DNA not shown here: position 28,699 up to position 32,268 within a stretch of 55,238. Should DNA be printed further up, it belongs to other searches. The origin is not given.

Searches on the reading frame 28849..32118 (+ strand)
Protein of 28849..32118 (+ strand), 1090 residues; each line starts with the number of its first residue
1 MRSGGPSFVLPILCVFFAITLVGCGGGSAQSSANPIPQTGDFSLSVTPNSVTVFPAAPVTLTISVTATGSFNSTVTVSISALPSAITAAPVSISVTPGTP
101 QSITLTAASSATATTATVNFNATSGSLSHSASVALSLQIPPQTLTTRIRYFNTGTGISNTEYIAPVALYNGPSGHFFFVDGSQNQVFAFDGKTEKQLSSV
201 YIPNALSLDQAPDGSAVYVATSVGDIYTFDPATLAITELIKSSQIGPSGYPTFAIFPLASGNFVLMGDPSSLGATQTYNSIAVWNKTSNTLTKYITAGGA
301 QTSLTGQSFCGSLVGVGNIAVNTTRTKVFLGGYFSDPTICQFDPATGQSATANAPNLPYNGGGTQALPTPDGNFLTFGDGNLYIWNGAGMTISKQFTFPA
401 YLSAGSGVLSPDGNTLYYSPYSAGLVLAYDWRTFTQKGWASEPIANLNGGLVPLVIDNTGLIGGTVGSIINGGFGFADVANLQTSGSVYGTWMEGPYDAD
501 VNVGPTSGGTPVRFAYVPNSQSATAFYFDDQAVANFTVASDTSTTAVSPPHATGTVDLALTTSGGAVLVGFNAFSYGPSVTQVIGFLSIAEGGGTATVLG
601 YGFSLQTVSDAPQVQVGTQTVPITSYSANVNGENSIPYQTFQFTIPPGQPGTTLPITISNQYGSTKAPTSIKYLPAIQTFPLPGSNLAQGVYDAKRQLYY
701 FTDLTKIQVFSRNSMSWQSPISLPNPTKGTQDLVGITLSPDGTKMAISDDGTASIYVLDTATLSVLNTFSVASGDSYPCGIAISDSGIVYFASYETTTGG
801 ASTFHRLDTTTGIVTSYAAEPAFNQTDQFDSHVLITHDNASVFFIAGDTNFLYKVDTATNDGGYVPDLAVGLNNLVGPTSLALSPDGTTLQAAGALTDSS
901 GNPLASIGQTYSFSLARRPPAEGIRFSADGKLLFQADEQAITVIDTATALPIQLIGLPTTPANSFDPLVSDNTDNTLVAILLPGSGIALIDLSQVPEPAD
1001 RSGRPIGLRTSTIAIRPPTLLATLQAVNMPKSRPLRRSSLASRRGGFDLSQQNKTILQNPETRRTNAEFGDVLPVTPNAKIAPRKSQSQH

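Call 95: search_protein_families(library=ncbifam, proteins=[window:28849-32118:+], max_evalue=0.01)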
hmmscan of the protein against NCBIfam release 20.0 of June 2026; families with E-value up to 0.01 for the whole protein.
window:28849-32118:+ (1090 aa): 4 families
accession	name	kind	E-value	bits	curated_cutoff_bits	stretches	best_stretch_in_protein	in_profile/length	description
TIGR03866.1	PQQ_ABC_repeats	subfamily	5.4e-06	25.7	287.3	1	746-955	14-205/310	PQQ-dependent catabolism-associated beta-propeller protein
TIGR02276.1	beta_rpt_yvtn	repeat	0.0011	18.9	27.85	1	740-784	1-42/42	beta-propeller repeat protein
NF058595.1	invert_tail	domain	0.0034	17.7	37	1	9-63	57-112/113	lipo-invert putative C-terminal anchoring domain-containing protein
TIGR03907.1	QH_beta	equivalog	0.0066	15.6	223.2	0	184-238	263-318/338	quinohemoprotein amine dehydrogenase subunit beta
